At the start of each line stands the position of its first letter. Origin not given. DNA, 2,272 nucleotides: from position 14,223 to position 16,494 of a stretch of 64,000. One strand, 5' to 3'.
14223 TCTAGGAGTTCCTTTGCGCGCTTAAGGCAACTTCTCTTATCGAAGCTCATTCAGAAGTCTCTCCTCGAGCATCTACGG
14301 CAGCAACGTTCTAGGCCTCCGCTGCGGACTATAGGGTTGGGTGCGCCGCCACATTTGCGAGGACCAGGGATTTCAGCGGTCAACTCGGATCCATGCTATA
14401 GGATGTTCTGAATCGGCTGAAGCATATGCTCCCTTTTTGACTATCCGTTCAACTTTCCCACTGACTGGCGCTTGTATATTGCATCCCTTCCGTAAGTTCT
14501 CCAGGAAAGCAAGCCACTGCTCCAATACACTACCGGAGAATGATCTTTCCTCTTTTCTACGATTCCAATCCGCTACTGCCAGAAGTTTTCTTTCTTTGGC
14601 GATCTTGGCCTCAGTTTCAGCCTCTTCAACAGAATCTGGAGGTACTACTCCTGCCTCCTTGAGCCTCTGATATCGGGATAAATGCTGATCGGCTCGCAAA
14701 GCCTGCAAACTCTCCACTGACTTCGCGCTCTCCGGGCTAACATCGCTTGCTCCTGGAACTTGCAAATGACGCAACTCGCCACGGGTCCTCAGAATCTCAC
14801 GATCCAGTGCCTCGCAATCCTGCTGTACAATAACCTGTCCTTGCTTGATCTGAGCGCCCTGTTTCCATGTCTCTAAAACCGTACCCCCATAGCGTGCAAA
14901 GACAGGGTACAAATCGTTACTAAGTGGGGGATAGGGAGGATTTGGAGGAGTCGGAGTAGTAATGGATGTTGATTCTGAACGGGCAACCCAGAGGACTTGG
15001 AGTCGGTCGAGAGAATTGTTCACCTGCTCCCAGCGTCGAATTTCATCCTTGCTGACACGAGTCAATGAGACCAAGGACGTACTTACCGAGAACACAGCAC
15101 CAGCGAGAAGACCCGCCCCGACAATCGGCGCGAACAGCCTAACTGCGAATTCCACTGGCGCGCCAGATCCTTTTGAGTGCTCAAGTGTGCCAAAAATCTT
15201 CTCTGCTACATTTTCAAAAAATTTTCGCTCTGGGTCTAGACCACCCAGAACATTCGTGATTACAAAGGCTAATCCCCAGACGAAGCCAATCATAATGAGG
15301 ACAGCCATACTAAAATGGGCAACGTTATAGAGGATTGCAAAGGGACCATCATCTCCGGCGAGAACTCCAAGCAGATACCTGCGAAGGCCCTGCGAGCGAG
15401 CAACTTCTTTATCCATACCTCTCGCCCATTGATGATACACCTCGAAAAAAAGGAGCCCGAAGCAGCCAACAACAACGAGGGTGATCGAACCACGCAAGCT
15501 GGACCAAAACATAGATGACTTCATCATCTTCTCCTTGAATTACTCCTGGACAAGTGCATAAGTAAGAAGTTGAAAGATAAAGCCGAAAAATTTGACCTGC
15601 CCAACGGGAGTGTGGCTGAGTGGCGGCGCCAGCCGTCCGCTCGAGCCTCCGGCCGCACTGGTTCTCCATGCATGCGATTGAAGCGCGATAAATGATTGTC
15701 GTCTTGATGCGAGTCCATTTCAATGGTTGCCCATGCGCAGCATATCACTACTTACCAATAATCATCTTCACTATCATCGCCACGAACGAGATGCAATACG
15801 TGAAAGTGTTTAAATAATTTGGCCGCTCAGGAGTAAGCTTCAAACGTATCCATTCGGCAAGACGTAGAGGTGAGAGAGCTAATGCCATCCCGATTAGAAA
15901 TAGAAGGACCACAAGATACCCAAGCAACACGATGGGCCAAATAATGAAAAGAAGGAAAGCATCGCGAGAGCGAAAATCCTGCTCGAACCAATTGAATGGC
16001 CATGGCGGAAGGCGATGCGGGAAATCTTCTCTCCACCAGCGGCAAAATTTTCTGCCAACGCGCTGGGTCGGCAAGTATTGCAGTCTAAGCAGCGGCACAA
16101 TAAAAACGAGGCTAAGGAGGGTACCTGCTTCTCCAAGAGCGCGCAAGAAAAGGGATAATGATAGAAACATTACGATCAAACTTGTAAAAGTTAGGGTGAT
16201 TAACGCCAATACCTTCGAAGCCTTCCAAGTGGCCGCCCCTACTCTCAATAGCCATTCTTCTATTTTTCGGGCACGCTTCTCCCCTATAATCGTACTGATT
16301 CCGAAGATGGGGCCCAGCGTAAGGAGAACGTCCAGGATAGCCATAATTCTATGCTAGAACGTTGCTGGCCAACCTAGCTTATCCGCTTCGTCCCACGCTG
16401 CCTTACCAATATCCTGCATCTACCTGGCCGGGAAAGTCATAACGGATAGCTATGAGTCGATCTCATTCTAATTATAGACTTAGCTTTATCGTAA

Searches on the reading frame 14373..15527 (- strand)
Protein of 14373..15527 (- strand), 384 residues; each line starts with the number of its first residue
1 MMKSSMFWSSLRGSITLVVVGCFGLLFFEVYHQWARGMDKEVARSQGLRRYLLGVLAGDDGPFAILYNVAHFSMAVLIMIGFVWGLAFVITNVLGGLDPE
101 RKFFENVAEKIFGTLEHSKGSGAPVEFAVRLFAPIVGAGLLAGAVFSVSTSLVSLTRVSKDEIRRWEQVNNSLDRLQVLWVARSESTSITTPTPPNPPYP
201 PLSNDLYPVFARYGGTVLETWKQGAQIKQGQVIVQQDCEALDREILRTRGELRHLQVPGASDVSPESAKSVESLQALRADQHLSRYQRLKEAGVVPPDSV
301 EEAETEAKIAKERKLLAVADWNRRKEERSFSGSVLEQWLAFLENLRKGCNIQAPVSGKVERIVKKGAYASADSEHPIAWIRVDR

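Call 3: search_protein_families(library=pfam, proteins=[window:14373-15527:-], max_evalue=1)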
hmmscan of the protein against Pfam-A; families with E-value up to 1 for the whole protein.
window:14373-15527:- (384 aa): 3 families
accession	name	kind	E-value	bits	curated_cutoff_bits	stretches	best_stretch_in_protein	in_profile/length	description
PF13533.13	Biotin_lipoyl_2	-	0.016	15.5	29.8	0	350-362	2-14/32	Biotin-lipoyl like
PF00364.28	Biotin_lipoyl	-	0.088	13.1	22.1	0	337-372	31-67/73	Biotin-requiring enzyme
PF20990.2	DUF2207_C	-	0.14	12.2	33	0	9-52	166-210/247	Predicted membrane protein (DUF2207) C-terminal domain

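Call 4: search_protein_families(library=padloc, proteins=[window:14373-15527:-], max_evalue=1)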
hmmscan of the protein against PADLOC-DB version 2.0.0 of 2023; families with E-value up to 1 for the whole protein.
window:14373-15527:- (384 aa): 0 families

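Call 5: search_protein_families(library=ncbifam, proteins=[window:14373-15527:-], max_evalue=1)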
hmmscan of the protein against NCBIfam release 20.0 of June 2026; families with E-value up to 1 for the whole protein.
window:14373-15527:- (384 aa): 2 families
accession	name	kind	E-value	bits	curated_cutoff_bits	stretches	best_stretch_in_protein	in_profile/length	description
TIGR01730.1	RND_mfp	subfamily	0.011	14.7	94.9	0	350-373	136-160/322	efflux RND transporter periplasmic adaptor subunit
TIGR00998.1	8a0101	subfamily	0.032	13.2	390.8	1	228-370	65-227/334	EmrA/EmrK family multidrug efflux transporter periplasmic adaptor subunit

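Call 6: find_homologous_proteins(query=window:14373-15527:-)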
Query window:14373-15527:- (384 aa): 1 proteins with E <= 0.001 among 8000 candidates.
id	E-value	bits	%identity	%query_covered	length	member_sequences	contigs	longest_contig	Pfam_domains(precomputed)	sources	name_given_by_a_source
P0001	3.7e-253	857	100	100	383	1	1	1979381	-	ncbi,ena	-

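Call 37: find_encoding_contigs(protein=P0001, flank=10000, max_places=3)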
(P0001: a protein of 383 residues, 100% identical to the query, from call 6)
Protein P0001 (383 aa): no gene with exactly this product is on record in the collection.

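Call 48: search_protein_families(library=phrogs, proteins=[window:14373-15527:-], max_evalue=1)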
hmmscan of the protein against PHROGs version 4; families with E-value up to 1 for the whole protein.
window:14373-15527:- (384 aa): 2 families
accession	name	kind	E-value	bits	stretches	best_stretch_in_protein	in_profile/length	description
phrog_4949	-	unknown function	0.13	12.3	0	235-308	173-233/447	-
phrog_7950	-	transcription regulation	0.38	11.9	0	307-347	27-66/68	transcriptional repressor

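Call 53: search_protein_representatives(protein=window:14373-15527:-)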
Query: 384 residues. Proteins with E-value up to 0.001 (for the whole library): 3; up to 1e-10: 2; up to 1e-30: 1. The best 3 are listed.
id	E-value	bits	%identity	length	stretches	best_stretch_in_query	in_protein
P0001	1.2e-253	857.2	100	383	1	2-384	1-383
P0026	5.3e-20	88.3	30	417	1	15-378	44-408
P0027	3.2e-08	49.5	29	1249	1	102-381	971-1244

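Call 55: search_protein_families(library=pfam, proteins=[P0026, P0027], max_evalue=0.1)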
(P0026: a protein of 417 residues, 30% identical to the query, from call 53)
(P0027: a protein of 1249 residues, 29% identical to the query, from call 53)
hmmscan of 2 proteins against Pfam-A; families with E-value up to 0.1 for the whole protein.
P0026 (417 aa): 2 families
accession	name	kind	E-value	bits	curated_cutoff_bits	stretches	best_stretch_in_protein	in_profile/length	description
PF16576.10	HlyD_D23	-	0.0013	18.5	30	1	226-317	22-106/214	Barrel-sandwich domain of CusB or HlyD membrane-fusion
PF04367.18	DUF502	-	0.047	14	23.8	0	96-145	8-56/107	Protein of unknown function (DUF502)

P0027 (1249 aa): 4 families
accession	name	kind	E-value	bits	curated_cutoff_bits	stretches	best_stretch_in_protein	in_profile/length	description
PF01734.28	Patatin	-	3.2e-05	24.6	27.7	1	78-125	1-46/191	Patatin-like phospholipase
PF00364.28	Biotin_lipoyl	-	0.00019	21.7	22.1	1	1198-1236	30-68/73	Biotin-requiring enzyme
PF13533.13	Biotin_lipoyl_2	-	0.0049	17.1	29.8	1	1213-1236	3-26/32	Biotin-lipoyl like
PF15905.10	HMMR_N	-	0.056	13.3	30.1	1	1081-1203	180-297/330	Hyaluronan mediated motility receptor N-terminal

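Call 58: find_encoding_contigs(protein=P0026, flank=8000, max_places=3)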
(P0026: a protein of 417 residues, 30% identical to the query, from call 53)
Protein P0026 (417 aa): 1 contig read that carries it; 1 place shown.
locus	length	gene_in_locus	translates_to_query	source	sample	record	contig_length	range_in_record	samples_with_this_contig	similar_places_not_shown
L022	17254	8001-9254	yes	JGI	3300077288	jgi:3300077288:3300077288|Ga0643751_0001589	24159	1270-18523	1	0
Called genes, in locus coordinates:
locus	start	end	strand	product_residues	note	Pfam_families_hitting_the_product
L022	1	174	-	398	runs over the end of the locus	PF13424:TPR_12 (weak), PF17874:TPR_MalT, PF00515:TPR_1 (faint), PF07719:TPR_2 (faint), PF13424:TPR_12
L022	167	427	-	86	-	-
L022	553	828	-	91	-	-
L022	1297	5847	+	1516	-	PF00270:DEAD, PF00271:Helicase_C, PF19306:WHD_Lhr, PF08494:DEAD_assoc, PF23235:WHD_3rd_Lhr, PF23234:WHD_4th_Lhr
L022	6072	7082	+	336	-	-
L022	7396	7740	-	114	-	-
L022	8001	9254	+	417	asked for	-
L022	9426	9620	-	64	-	-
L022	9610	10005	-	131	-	-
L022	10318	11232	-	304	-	-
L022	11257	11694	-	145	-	-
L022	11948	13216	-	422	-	-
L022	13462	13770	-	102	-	-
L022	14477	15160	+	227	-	PF13460:NAD_binding_10 (weak)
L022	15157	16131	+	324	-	PF04909:Amidohydro_2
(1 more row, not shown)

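Call 70: predict_structure(alignment_id=A4)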
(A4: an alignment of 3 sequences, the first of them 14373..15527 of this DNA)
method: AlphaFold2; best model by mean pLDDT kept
length: 384 residues; sequences in the alignment: 3
mean_pLDDT: 56.7   pTM: 0.36
mean pLDDT of the five models: 56.7, 54.2, 48.6, 45.5, 44.9
residues with pLDDT >= 90: 26; 70-90: 138; 50-70: 17; < 50: 203
segments of 3 or more residues with pLDDT < 50: 1-202
pLDDT, mean of each block of 10 residues (from residue 1): 31 35 35 35 38 38 36 38 41 35 37 35 34 31 31 29 35 35 31 35 69 85 90 88 85 68 57 83 88 84 86 78 74 78 81 89 87 81 76
secondary structure, 60 per line:
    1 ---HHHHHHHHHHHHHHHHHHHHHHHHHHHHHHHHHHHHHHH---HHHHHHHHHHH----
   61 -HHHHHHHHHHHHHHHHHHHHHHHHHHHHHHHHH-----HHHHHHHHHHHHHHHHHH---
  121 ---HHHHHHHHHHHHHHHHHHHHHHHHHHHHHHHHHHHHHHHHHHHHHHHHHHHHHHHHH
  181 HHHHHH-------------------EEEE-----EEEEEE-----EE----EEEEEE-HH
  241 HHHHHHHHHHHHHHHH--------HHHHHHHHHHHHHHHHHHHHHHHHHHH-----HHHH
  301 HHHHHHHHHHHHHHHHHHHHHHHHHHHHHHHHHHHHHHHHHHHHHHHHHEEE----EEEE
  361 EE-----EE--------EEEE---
elements in order: H4-42 H46-56 H62-94 H100-117 H124-186 E206-209 E215-220 E232-237 H239-256 H265-291 H297-349 E350-352 E357-362 E378-381

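Call 74: fold_search(model_id=the predicted structure, library=pdb)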
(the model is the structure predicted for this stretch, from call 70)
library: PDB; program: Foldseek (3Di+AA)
matches with E <= 10: 586; with E <= 0.001: 56
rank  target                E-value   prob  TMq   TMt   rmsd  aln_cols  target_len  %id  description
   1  8zal_A                1.6e-08  1.00  0.31  0.34   6.3       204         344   15  EmrAB-TolC MFS-type tripartite multidrug efflux pump EA (released 2025-04-30)
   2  9j3d_D                1.9e-08  1.00  0.23  0.26  12.7       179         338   20  Cryo-EM structure of TMexCD1-TOprJ1 (released 2025-08-13)
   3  9a2v_MODEL_1_A        2.4e-08  1.00  0.25  0.25  11.9       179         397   16  Model of E. coli AcrA by in-cell photo-crosslinking MS and deep learning (released 2023-02-24)
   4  9tg4_G                3.0e-08  1.00  0.25  0.28  12.8       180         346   16  Structure of the YbjP lipoprotein bound to the AcrABZ-TolC efflux pump (released 2026-04-08)
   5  8zar_C                3.2e-08  1.00  0.33  0.35   5.1       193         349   16  EmrAB-TolC MFS-type tripartite multidrug efflux pump FA (released 2025-04-30)
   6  9tg4_H                3.6e-08  1.00  0.25  0.28  12.8       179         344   16  Structure of the YbjP lipoprotein bound to the AcrABZ-TolC efflux pump (released 2026-04-08)
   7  9tg4_D                4.0e-08  1.00  0.25  0.28  12.8       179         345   16  Structure of the YbjP lipoprotein bound to the AcrABZ-TolC efflux pump (released 2026-04-08)
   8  9tg4_F                5.0e-08  1.00  0.25  0.28  12.8       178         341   16  Structure of the YbjP lipoprotein bound to the AcrABZ-TolC efflux pump (released 2026-04-08)
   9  9tg4_E                5.0e-08  1.00  0.25  0.28  12.8       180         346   16  Structure of the YbjP lipoprotein bound to the AcrABZ-TolC efflux pump (released 2026-04-08)
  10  2f1m_B                6.3e-08  1.00  0.25  0.42  12.5       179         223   16  Conformational flexibility in the multidrug efflux system protein AcrA (released 2006-03-21)
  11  4tko                  8.3e-08  1.00  0.25  0.29  16.6       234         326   17  Structure of the periplasmic adaptor protein EmrA (released 2014-07-09)
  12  9v53_A1               8.8e-08  1.00  0.25  0.28  12.6       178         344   16  Structure of TolC, YbjP, and AcrABZ complex (released 2025-11-05)
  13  9qgy_G                8.8e-08  1.00  0.24  0.27   8.6       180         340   19  Structure of the YbjP lipoprotein bound to the MacAB-TolC tripartite efflux pump (released 2026-03-25)
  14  8zar_D                9.3e-08  1.00  0.32  0.33   5.2       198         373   14  EmrAB-TolC MFS-type tripartite multidrug efflux pump FA (released 2025-04-30)
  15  8zar_B                9.8e-08  1.00  0.29  0.32   7.0       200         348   16  EmrAB-TolC MFS-type tripartite multidrug efflux pump FA (released 2025-04-30)
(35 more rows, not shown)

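Call 100: find_encoding_contigs(protein=P0027, flank=6000, max_places=3)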
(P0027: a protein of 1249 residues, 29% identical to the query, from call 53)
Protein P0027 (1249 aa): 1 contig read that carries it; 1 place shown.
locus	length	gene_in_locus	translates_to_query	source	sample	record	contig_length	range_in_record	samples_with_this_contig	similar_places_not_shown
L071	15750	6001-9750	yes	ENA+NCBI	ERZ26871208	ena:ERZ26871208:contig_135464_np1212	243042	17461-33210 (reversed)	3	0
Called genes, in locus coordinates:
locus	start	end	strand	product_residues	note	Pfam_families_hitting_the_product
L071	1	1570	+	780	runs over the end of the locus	PF03190:Thioredox_DsbH, PF13899:Thioredoxin_7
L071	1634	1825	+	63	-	-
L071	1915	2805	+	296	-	-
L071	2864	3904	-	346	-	PF12706:Lactamase_B_2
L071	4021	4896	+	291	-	PF01497:Peripla_BP_2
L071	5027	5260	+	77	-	PF02604:PhdYeFM_antitox (weak)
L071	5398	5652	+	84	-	PF01850:PIN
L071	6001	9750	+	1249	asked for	-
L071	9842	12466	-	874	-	PF12704:MacB_PCD, PF02687:FtsX, PF12704:MacB_PCD, PF02687:FtsX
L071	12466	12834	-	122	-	PF03551:PadR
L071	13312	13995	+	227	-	PF00248:Aldo_ket_red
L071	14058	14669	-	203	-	-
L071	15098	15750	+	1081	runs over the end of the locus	PF00873:ACR_tran, PF03176:MMPL (weak)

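Call 103: search_protein_families(library=padloc, proteins=[P0026, P0027], max_evalue=1)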
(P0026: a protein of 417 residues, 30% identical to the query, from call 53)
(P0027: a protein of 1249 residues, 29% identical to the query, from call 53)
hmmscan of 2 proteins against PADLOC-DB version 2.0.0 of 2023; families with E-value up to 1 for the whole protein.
P0026 (417 aa): 2 families
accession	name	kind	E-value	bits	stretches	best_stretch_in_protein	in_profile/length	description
PDLC00238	LmuA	-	0.0038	14.7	1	176-263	256-342/365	DUF4297 domain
PDLC04833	PDC-S03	-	0.015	12.8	1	170-211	23-64/207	-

P0027 (1249 aa): 3 families
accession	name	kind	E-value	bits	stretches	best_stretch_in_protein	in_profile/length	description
PDLC05062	PDC-S66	-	0.012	13.1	1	1095-1228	20-155/282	-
PDLC02750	PbeC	-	0.11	9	1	1089-1214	380-500/629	PbeC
PDLC00511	JetC1|JetC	-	0.51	6.2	1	1088-1193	672-778/1108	DUF3584 domain; MukB-like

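Call 104: search_protein_families(library=ncbifam, proteins=[P0026], max_evalue=0.01)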
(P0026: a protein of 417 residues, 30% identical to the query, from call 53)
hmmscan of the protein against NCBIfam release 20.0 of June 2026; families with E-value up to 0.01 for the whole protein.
P0026 (417 aa): 5 families
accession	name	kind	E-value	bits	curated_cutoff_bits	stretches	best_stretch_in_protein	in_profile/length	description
NF002939.0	PRK03598.1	equivalog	1.5e-08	34.2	393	1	263-403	90-230/332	secretion protein HlyD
NF011715.0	PRK15136.1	equivalog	2.4e-08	33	563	1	221-404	59-242/390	multidrug efflux MFS transporter periplasmic adaptor subunit EmrA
NF007785.0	PRK10476.1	equivalog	9.7e-06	24.6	376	1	243-402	67-233/347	multidrug transporter subunit MdtN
TIGR01730.1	RND_mfp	subfamily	1.1e-05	24.5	94.9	0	284-351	67-134/322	efflux RND transporter periplasmic adaptor subunit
TIGR00998.1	8a0101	subfamily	2.7e-05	23.3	390.8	1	222-403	41-230/334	EmrA/EmrK family multidrug efflux transporter periplasmic adaptor subunit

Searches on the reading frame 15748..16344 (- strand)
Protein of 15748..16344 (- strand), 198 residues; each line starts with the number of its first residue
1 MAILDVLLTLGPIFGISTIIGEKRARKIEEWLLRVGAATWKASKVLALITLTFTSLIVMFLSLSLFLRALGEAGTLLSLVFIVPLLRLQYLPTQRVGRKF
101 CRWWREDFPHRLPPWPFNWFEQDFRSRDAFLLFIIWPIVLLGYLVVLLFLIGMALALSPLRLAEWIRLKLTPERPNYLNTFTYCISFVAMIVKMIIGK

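Call 3: search_protein_families(library=pfam, proteins=[window:15748-16344:-], max_evalue=1)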
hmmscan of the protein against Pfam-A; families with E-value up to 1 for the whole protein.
window:15748-16344:- (198 aa): 0 families

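Call 4: search_protein_families(library=padloc, proteins=[window:15748-16344:-], max_evalue=1)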
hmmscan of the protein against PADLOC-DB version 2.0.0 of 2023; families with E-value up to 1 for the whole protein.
window:15748-16344:- (198 aa): 0 families

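Call 5: search_protein_families(library=ncbifam, proteins=[window:15748-16344:-], max_evalue=1)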
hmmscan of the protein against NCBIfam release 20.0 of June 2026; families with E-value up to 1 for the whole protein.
window:15748-16344:- (198 aa): 0 families

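Call 10: find_homologous_proteins(query=window:15748-16344:-)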
Query window:15748-16344:- (198 aa): 1 proteins with E <= 0.001 among 1135 candidates.
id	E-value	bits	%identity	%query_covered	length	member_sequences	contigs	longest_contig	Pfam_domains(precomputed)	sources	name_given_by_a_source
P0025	5.7e-123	427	100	100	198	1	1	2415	-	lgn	-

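Call 48: search_protein_families(library=phrogs, proteins=[window:15748-16344:-], max_evalue=1)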
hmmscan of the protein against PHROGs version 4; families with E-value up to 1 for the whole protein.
window:15748-16344:- (198 aa): 0 families

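Call 57: find_encoding_contigs(protein=P0025, flank=5000, max_places=3)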
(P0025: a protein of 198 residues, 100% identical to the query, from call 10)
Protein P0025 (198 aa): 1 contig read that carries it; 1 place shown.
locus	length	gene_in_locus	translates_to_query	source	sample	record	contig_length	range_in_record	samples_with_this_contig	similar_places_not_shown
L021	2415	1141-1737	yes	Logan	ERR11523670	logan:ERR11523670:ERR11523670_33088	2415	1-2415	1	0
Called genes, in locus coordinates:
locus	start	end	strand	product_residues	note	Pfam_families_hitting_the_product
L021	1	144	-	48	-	?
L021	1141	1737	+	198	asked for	-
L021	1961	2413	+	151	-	?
